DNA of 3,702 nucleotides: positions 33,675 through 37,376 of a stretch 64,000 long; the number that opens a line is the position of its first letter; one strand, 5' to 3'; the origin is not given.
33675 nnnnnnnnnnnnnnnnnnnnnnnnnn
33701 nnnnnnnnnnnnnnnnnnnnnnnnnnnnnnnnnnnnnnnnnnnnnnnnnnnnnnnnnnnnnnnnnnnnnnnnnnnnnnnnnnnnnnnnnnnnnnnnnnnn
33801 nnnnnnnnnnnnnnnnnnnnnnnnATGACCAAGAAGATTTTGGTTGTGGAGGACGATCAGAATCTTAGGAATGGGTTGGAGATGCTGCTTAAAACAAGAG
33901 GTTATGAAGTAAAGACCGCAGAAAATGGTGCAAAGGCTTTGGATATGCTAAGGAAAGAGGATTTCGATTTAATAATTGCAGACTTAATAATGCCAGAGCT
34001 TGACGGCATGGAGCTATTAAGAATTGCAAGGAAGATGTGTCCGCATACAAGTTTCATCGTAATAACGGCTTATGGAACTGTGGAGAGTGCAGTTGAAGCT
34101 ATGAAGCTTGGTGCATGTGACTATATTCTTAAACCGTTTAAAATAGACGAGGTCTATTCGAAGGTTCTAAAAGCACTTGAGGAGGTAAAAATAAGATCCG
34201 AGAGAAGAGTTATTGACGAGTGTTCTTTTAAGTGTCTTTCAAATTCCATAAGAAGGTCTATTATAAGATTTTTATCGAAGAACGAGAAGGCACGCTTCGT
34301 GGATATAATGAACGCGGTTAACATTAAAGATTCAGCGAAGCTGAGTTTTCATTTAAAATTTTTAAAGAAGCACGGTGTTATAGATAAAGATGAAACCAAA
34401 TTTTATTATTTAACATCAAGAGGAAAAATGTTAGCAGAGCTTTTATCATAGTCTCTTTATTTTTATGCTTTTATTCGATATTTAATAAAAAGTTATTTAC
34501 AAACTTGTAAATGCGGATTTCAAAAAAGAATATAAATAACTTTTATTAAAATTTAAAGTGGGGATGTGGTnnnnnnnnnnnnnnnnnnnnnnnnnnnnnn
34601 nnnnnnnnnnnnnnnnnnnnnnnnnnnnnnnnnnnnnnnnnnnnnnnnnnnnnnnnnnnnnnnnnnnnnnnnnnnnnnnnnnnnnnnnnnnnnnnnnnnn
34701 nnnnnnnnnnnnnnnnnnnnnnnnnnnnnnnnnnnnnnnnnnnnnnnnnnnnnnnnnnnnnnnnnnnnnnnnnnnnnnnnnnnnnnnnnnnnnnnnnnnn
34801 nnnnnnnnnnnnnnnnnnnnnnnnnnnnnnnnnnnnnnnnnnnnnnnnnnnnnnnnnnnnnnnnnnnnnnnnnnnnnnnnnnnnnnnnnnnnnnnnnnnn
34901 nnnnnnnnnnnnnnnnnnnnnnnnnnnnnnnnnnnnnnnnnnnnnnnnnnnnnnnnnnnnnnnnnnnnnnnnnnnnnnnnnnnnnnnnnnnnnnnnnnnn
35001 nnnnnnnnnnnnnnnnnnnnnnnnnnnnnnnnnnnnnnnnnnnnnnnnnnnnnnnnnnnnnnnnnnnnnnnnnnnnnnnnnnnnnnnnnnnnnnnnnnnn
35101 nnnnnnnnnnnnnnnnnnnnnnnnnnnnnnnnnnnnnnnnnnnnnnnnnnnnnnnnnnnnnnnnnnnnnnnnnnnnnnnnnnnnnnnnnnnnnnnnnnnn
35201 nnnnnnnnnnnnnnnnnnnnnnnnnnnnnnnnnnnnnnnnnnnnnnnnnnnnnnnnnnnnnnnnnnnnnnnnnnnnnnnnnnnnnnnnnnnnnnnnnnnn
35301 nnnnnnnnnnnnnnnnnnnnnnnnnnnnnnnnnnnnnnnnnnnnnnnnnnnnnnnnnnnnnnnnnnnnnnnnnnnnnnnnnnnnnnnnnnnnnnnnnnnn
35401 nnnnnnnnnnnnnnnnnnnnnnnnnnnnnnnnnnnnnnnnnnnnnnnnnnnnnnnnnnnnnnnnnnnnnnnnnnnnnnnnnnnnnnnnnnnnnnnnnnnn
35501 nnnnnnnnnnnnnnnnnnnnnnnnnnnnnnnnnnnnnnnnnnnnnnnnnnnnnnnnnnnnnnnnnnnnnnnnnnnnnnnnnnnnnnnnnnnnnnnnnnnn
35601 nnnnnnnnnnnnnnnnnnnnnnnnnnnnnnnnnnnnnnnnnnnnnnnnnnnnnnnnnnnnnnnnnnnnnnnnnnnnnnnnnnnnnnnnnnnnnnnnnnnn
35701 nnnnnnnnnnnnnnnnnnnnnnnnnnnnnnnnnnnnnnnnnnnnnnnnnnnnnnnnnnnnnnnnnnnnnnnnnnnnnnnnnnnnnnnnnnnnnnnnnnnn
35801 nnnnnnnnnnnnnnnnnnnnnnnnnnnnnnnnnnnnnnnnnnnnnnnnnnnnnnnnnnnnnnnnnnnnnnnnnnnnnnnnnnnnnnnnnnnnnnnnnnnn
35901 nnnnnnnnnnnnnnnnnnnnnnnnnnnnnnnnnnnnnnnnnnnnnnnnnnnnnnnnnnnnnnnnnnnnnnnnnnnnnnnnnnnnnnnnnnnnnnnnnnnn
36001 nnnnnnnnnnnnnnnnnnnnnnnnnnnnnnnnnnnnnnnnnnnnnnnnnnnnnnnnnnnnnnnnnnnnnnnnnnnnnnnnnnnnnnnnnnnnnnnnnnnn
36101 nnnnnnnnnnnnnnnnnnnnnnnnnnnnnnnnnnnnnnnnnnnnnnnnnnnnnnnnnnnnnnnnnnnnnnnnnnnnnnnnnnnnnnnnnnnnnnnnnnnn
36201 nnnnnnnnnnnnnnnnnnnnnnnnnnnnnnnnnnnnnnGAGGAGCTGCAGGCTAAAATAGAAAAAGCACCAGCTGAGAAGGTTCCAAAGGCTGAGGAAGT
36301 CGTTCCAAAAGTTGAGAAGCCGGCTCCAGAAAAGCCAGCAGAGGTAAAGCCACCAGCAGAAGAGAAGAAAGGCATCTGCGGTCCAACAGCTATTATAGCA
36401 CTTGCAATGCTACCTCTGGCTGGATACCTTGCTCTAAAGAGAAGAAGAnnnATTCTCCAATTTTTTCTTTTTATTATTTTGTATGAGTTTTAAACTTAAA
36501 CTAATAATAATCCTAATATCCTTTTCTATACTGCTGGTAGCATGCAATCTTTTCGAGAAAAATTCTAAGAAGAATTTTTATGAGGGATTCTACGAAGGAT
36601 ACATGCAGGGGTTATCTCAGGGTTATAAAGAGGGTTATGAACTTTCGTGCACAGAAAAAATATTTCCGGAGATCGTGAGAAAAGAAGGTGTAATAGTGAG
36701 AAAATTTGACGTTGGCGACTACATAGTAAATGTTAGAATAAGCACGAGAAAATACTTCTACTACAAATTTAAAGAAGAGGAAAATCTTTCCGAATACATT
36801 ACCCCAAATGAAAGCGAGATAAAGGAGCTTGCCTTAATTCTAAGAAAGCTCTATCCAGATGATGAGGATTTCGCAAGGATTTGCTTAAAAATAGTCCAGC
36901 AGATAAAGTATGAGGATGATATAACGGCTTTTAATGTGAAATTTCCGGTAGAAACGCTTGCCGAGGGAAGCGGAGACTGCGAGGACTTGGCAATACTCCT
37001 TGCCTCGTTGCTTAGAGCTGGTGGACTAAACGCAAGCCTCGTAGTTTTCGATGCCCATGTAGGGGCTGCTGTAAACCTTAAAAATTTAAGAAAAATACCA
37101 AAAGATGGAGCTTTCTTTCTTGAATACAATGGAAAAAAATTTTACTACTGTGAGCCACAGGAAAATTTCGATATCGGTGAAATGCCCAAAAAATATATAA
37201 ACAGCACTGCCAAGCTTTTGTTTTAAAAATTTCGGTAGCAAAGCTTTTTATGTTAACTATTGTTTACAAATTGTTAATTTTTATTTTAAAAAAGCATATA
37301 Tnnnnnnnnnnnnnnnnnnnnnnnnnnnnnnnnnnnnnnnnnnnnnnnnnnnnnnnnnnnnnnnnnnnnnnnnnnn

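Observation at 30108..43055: Self-contained archaeal nitrate-to-ammonium respiration island with its own heme-sensing two-component system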

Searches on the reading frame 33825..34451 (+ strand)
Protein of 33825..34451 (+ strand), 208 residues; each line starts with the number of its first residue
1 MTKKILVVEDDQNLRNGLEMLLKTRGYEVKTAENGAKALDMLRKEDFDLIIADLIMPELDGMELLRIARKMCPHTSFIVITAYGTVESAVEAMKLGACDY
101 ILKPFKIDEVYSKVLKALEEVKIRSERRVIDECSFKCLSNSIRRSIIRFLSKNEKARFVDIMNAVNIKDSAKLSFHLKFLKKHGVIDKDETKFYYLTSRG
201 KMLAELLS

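Call 4: search_protein_families(library=pfam, proteins=[window:33825-34451:+], max_evalue=0.01)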
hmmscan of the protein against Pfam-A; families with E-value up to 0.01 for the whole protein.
window:33825-34451:+ (208 aa): 8 families
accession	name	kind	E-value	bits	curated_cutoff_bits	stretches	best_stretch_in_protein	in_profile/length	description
PF00072.30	Response_reg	-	3.4e-30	104.9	30.2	1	5-114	1-110/111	Response regulator receiver domain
PF24038.1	DUF7347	-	2.5e-10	40.9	27.6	1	134-205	4-75/77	Domain of unknown function (DUF7347)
PF01022.26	HTH_5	-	3.5e-06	27.2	22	1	141-188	2-47/47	Bacterial regulatory protein, arsR family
PF13601.12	HTH_34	-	5.8e-05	23.6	27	1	142-189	1-47/80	Winged helix DNA-binding domain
PF14947.12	HTH_45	-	0.00032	21.1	25.5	1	149-206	14-68/77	Winged helix-turn-helix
PF23198.2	PDE8A_N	-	0.0017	18.7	29.6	1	3-81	11-90/147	PDE8A-like, N-terminal domain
PF12840.13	HTH_20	-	0.0025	18.2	27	1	138-187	1-49/51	Helix-turn-helix domain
PF01726.22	LexA_DNA_bind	-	0.0097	16.1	23.7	0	160-192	30-62/65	LexA DNA binding domain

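Call 56: search_protein_families(library=ncbifam, proteins=[window:33825-34451:+], max_evalue=10)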
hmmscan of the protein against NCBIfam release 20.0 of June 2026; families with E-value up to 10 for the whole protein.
window:33825-34451:+ (208 aa): 121 families (the best 25 are shown)
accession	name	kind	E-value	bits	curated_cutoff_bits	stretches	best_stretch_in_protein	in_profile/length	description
NF008469.0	PRK11361.1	equivalog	2.4e-30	105.6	714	1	3-144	5-142/461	acetoacetate metabolism transcriptional regulator AtoC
NF053512.1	nitric_RR_NosR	exception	9.2e-28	97.4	400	1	5-130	1-127/422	response regulator c-di-GMP phosphodiesterase, NosR family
NF006900.1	PRK09390.1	equivalog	1.4e-27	96.6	255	1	3-127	5-129/203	response regulator FixJ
TIGR01818.1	ntrC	equivalog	3.6e-27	95.3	558.6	1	5-129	1-125/463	nitrogen regulation protein NR(I)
NF051870.1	NAssimRespRegNtrX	equivalog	5.5e-26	91.5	600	1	3-130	2-131/452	nitrogen assimilation response regulator NtrX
NF007689.0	PRK10365.1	equivalog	1.3e-25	90.1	760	1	4-140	7-144/441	sigma-54-dependent response regulator transcription factor ZraR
NF045505.1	RR_RssB_Pseudo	equivalog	1.7e-25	89.9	700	1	4-130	7-134/394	two-component system response regulator RssB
NF011695.0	PRK15115.1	equivalog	2.9e-25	89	763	1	3-125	7-129/445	two-component system response regulator GlrR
NF053854.1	RespRegPhoBBctds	equivalog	1.1e-24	87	270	1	5-125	1-122/225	two-component system response regulator PhoB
NF045944.1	ResRegRpaBCyano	equivalog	1.4e-23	83.5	330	1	6-125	1-119/229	response regulator transcription factor RpaB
NF007928.2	PRK10643.1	equivalog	2.3e-23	83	330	1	4-128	2-126/216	two-component system response regulator PmrA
TIGR01387.1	cztR_silR_copR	subfamily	2.7e-23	82.8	279.2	1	5-149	1-146/218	heavy metal response regulator transcription factor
NF041733.1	resp_reg_CseB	equivalog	1.2e-22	80.5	350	1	4-125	2-122/228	two-component system response regulator CseB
NF046022.1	RespRegCpdRBruc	equivalog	2e-22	79.4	180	1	3-116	2-115/120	cell cycle two-component system response regulator CpdR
NF007005.1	PRK09468.1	equivalog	2.5e-22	79.5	331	1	2-116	3-117/237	osmolarity response regulator transcription factor OmpR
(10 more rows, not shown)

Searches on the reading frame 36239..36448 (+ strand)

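Call 56: search_protein_families(library=ncbifam, proteins=[window:36239-36448:+], max_evalue=10)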
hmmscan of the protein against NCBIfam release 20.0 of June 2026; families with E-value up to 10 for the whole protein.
seq(70 aa): 3 families
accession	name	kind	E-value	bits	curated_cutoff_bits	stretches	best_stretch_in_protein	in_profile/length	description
TIGR04288.2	CGP_CTERM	domain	0.027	14.8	21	1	46-60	1-15/20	CGP-CTERM sorting domain-containing protein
NF045638.1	Mrt_dep_phytase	exception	0.068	11.8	440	1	25-70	382-428/430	myxosortase-dependent phytase-like phosphatase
NF040486.1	SrfA_fam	subfamily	2.1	7.6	150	1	4-43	255-294/438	SrfA family protein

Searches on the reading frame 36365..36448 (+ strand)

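Call 56: search_protein_families(library=ncbifam, proteins=[window:36365-36448:+], max_evalue=10)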
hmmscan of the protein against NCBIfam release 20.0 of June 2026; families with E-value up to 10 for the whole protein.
seq(28 aa): 1 family
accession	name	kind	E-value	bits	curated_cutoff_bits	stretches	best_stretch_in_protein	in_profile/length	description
TIGR04288.2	CGP_CTERM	domain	0.0039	17.5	21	1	4-18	1-15/20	CGP-CTERM sorting domain-containing protein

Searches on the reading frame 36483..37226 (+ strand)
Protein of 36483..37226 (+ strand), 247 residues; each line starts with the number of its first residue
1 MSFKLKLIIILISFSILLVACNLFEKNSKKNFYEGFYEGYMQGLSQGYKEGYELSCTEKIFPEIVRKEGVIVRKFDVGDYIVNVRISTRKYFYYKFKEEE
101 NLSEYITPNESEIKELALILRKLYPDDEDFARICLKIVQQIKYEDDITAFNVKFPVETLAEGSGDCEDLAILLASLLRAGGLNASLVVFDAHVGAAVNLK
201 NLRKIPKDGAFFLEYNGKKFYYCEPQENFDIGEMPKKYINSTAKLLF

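Call 4: search_protein_families(library=pfam, proteins=[window:36483-37226:+], max_evalue=0.01)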
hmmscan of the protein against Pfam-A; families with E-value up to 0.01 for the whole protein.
window:36483-37226:+ (247 aa): 2 families
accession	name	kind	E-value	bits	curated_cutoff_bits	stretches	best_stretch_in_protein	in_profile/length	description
PF01841.26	Transglut_core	-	8.2e-07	29.7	23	1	127-188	15-76/108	Transglutaminase-like superfamily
PF24656.1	CEPT76_peptidase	-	0.001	19.7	27.8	1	157-191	8-42/121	CEP76 peptidase-like domain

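Call 5: search_protein_families(library=ncbifam, proteins=[window:36483-37226:+], max_evalue=0.01)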
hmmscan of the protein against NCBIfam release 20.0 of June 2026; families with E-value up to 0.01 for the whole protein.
window:36483-37226:+ (247 aa): 2 families
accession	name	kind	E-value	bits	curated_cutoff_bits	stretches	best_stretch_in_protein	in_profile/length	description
NF045674.1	CystProtLapG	equivalog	0.00017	20.9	320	1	128-184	65-125/221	cysteine protease LapG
NF058533.1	antiphage_ProA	equivalog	0.0003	18.3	1500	1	151-201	189-239/1903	anti-phage protein ProA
